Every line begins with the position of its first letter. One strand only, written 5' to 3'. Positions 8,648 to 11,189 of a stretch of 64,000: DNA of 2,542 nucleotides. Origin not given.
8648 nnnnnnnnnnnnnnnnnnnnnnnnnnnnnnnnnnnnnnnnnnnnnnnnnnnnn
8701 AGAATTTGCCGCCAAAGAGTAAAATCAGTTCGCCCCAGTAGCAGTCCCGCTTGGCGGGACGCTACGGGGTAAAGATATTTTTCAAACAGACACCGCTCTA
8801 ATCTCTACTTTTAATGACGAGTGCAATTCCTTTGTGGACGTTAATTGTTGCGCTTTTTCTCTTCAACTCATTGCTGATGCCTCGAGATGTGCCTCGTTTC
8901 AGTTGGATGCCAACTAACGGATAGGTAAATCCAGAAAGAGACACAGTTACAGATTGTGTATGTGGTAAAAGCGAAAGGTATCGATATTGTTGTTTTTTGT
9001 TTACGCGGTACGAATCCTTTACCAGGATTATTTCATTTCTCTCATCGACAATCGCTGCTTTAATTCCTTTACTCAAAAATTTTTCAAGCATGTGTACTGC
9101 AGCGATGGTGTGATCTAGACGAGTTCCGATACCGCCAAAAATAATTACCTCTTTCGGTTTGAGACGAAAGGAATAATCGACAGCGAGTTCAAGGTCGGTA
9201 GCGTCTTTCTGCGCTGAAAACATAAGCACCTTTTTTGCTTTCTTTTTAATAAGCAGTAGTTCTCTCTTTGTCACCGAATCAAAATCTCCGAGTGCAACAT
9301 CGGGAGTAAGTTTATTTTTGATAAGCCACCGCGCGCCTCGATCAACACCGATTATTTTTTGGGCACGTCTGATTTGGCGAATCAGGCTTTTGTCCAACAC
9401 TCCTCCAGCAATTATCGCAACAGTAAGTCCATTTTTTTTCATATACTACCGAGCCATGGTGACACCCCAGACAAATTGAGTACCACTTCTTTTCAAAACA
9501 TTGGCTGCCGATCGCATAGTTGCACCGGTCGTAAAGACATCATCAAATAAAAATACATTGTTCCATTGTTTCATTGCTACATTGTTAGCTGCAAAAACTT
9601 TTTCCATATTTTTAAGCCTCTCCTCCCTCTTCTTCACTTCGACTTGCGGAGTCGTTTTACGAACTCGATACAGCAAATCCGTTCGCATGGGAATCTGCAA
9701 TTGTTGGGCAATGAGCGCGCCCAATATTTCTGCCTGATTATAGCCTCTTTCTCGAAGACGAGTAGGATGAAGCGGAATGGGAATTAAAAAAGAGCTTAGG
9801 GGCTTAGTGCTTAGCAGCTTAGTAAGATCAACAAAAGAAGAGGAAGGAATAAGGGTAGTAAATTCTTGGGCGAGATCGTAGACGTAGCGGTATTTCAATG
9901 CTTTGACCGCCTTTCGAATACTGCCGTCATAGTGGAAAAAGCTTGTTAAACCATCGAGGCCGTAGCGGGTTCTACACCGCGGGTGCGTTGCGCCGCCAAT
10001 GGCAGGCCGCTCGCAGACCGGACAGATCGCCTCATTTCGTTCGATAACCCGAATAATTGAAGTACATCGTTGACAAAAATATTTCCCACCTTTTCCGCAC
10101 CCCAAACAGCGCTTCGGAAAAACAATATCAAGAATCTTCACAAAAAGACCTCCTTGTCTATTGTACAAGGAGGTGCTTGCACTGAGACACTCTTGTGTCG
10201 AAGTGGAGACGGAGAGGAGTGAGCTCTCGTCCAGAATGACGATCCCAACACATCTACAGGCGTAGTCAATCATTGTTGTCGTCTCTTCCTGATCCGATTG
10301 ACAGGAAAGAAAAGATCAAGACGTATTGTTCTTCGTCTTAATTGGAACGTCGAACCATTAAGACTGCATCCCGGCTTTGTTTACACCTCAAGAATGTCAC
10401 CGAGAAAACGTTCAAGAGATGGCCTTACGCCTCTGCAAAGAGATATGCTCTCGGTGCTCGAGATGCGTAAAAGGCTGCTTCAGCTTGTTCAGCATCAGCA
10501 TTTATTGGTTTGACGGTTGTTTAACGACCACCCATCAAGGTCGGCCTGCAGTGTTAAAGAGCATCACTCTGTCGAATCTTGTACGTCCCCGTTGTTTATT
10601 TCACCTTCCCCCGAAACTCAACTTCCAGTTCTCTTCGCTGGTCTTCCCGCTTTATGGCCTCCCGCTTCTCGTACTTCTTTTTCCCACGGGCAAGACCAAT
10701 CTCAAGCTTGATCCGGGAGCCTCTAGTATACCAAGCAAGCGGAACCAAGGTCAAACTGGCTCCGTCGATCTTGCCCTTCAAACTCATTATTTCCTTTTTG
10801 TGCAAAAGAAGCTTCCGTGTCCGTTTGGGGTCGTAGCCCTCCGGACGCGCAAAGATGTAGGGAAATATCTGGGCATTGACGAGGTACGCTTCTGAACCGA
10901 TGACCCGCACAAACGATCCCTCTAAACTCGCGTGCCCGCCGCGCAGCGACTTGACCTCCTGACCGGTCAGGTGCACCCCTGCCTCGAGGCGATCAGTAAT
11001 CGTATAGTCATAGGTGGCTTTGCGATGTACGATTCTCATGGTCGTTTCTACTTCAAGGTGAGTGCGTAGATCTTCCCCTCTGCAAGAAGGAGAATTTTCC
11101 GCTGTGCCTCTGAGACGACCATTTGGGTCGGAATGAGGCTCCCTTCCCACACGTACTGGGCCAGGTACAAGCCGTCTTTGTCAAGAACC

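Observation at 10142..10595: tmRNA gene hidden under an over-extended comFC ORF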

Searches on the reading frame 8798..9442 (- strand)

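Call 7: search_protein_families(library=pfam, proteins=[window:8798-9442:-])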
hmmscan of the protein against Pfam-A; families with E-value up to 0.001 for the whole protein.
window:8798-9442:- (214 aa): 2 families
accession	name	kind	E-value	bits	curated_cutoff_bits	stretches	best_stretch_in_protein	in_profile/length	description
PF04263.21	TPK_catalytic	-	1.2e-26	93.3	30.7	1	25-129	6-111/113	Thiamin pyrophosphokinase, catalytic domain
PF04265.19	TPK_B1_binding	-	1.5e-13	50.6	22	1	145-206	2-66/67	Thiamin pyrophosphokinase, vitamin B1 binding domain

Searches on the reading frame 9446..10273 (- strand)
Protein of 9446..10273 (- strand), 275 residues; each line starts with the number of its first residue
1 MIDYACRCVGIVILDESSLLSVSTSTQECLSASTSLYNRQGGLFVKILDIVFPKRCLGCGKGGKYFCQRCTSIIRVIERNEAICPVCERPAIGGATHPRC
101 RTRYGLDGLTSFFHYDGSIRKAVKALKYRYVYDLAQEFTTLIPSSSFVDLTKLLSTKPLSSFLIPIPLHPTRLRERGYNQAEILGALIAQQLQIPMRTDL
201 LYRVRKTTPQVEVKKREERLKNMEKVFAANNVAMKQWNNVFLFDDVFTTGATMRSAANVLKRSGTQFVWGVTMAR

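Call 7: search_protein_families(library=pfam, proteins=[window:9446-10273:-])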
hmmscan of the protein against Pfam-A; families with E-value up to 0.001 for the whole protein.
window:9446-10273:- (275 aa): 2 families
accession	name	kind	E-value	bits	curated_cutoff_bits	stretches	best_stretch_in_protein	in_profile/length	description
PF18912.6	DZR_2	-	3.3e-08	33.7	27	1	47-100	1-55/56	Double zinc ribbon domain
PF00156.33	Pribosyltran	-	0.00014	21.6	26.3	1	184-265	43-115/158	Phosphoribosyl transferase domain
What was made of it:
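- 9446..10141 (-): comFC-like gene (ComF family, 231 aa) with its true start at GTG 10141. Pfam DZR_2 and Pribosyltran (call 7).
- On ComF family (comFC): DZR_2 covers residues 47-100 of the 275-aa ORF, which is residues 3-56 from GTG 10141 (call 7).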

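Call 42: search_protein_families(library=ncbifam, proteins=[window:9449-10141:-])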
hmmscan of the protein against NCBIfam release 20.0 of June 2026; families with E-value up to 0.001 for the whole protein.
seq(231 aa): 8 families
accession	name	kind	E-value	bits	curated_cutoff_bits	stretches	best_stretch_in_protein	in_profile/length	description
TIGR00201.1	comF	subfamily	1.9e-24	86.7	233.55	1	26-231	1-190/190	ComF family protein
NF008616.0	PRK11595.1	equivalog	7e-23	81.3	304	1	26-224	23-218/227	DNA utilization protein GntX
NF002634.0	PRK02304.1-3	equivalog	5.5e-05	22.9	170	1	139-225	68-150/182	adenine phosphoribosyltransferase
NF002620.0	PRK02277.1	subfamily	0.00014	21.6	115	1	170-224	118-172/201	orotate phosphoribosyltransferase-like protein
NF002636.0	PRK02304.1-5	equivalog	0.00014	21.4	125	1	139-224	67-148/176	adenine phosphoribosyltransferase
NF002095.0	PRK00934.1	equivalog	0.00016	20.9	296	1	174-224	187-236/287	ribose-phosphate diphosphokinase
TIGR01251.1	ribP_PPkin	subfamily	0.00016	20.7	113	1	170-224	190-241/309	ribose-phosphate diphosphokinase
TIGR01090.1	apt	equivalog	0.00018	21.7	185.85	1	139-224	59-140/169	adenine phosphoribosyltransferase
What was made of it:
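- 9446..10141 (-): NCBIfam comF TIGR00201 is the best match but scores below its cutoff (call 42).
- On tmRNA (SsrA), standard one-piece form: NCBIfam equivalog above cutoff (call 42)
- On ComF family (comFC): The comF profile is covered 1-190 (call 42) 86.7 bits against a cutoff of 233.55 (call 42).
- Closest known: ComF family protein. Same: The whole 190-position profile is covered by residues 26-231 (calls 7, 42).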

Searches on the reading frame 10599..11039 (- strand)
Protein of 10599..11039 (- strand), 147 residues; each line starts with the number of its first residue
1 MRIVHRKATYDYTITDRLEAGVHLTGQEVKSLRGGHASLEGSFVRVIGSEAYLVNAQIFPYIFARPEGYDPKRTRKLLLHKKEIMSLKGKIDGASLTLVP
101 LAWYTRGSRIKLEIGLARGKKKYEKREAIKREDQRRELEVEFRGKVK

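Call 6: find_encoding_contigs(protein=window:10599-11039:-, flank=3000, max_places=6)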
Protein seq(147 aa) (147 aa): 1 contig read that carries it; 1 place shown.
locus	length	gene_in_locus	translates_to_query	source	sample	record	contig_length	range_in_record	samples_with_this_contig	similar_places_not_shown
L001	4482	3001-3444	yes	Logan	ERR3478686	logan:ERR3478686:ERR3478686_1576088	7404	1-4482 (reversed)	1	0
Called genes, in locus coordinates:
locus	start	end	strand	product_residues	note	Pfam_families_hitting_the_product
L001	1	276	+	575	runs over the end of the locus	PF08486:SpoIID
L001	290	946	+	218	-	-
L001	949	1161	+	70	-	PF18901:DUF5657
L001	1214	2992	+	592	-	-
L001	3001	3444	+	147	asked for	PF01668:SmpB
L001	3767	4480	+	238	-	?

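Call 7: search_protein_families(library=pfam, proteins=[window:10599-11039:-])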
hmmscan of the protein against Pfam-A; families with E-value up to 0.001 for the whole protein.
seq(147 aa): 1 family
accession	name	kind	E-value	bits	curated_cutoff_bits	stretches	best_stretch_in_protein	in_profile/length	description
PF01668.23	SmpB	-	1.4e-46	158.4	27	1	5-142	4-141/143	SmpB protein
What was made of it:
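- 10596..11039 (-): smpB (147 aa + stop), the protein partner of tmRNA. Its stop codon is 10598-10596, 5 nt before the tmRNA 5' end. Pfam SmpB 158 bits (call 7).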

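Call 8: find_related_loci(query=window:10599-11039:-, collection=genome_contigs, flank=2500)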
Query seq(147 aa) (147 aa) in genome_contigs; peptide patterns used: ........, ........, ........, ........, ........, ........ (x = any residue, [..] = any of these).
508 stretches matched a pattern; 391 encode a relative of the query (tblastn E <= 1e-3); the best 80 are kept; 80 distinct loci.
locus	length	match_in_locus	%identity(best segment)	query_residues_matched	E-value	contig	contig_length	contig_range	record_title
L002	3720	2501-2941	81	1-147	2e-79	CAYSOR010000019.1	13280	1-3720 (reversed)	MAG TPA_asm: uncultured Gammaproteobacteria bacterium isolate binchicken_co266_188 genome assembly, contig: NODE_8077_le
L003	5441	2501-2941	79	1-147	2e-78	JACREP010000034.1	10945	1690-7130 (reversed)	MAG: Candidatus Gottesmanbacteria bacterium isolate NC_groundwater_1702_Pr3_B-0.1um_50_12 SR-2_scaffold_141_761607, whol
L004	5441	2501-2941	80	1-147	2e-78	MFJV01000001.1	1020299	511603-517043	MAG: Candidatus Gottesmanbacteria bacterium RIFCSPLOWO2_01_FULL_43_11b rifcsplowo2_01_scaffold_30, whole genome shotgun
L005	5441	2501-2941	80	1-147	2e-78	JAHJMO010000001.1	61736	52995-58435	MAG: Patescibacteria group bacterium isolate Old_saline.mb.45 Old_saline.mb.45_k141_13204, whole genome shotgun sequence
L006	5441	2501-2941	80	1-147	4e-78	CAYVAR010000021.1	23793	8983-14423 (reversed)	MAG TPA_asm: uncultured Gammaproteobacteria bacterium isolate binchicken_co110_1166 genome assembly, contig: NODE_4652_l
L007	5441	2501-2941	77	1-147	5e-76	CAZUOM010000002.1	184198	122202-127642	MAG TPA_asm: uncultured Gammaproteobacteria bacterium isolate binchicken_co341_72 genome assembly, contig: NODE_3_length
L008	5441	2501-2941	75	1-147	9e-74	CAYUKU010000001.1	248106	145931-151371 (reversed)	MAG TPA_asm: uncultured Gammaproteobacteria bacterium isolate binchicken_co58_53 genome assembly, contig: NODE_30_length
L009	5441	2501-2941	73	1-147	3e-73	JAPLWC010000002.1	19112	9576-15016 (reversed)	MAG: Candidatus Gottesmanbacteria bacterium isolate LacPavin_0920_SED3_MAG_47_8 LacPavin_0920_SED3_scaffold_956859, whol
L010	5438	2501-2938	75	2-147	8e-73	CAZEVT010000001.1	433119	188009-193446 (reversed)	MAG TPA_asm: uncultured Gammaproteobacteria bacterium isolate SRP119689_co1_156 genome assembly, contig: NODE_4_length_4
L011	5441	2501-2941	75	1-147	4e-73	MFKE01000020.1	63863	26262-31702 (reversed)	MAG: Candidatus Gottesmanbacteria bacterium RIFOXYB1_FULL_47_11 rifoxyb1_full_scaffold_461, whole genome shotgun sequenc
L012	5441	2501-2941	71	1-147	1e-72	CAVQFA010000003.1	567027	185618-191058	MAG: Candidatus Gottesmanbacteria bacterium isolate MFD05942.bin.1.211 genome assembly, contig: contig_16765, whole geno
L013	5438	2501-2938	72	1-146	9e-72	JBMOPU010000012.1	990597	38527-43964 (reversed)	MAG: Patescibacteria group bacterium isolate Betzabe_MAG136 MAG136_14, whole genome shotgun sequence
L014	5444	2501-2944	71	1-147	1e-71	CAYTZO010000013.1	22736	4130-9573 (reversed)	MAG TPA_asm: uncultured Gammaproteobacteria bacterium isolate SRP093762_co1_179 genome assembly, contig: NODE_1362_lengt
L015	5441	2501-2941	71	1-147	2e-71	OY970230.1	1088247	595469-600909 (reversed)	MAG: Candidatus Gottesmanbacteria bacterium isolate MFD01689.bin.c.3 genome assembly, chromosome: 1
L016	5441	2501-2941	68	1-147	5e-70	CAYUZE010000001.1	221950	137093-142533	MAG TPA_asm: uncultured Gammaproteobacteria bacterium isolate binchicken_co130_63 genome assembly, contig: NODE_102_leng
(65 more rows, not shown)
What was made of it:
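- Closest known: tmRNAs of other Candidatus Gottesmanbacteria MAGs. Different: SmpB identity is at most 81%, so this is a different species (call 8).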

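Call 42: search_protein_families(library=ncbifam, proteins=[window:10599-11039:-])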
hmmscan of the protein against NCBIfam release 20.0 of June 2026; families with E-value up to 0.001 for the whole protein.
seq(147 aa): 2 families
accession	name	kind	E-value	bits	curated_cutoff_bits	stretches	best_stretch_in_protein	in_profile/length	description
NF003843.0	PRK05422.1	equivalog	4.8e-48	162.7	130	1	5-141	16-152/156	SsrA-binding protein SmpB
TIGR00086.1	smpB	equivalog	2e-45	154.4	119.1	1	4-141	4-142/144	SsrA-binding protein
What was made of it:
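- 10596..11039 (-): NCBIfam equivalog NF003843 162.7 bits against a cutoff of 130 (call 42).
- smpB is intact and adjacent (calls 7, 42).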
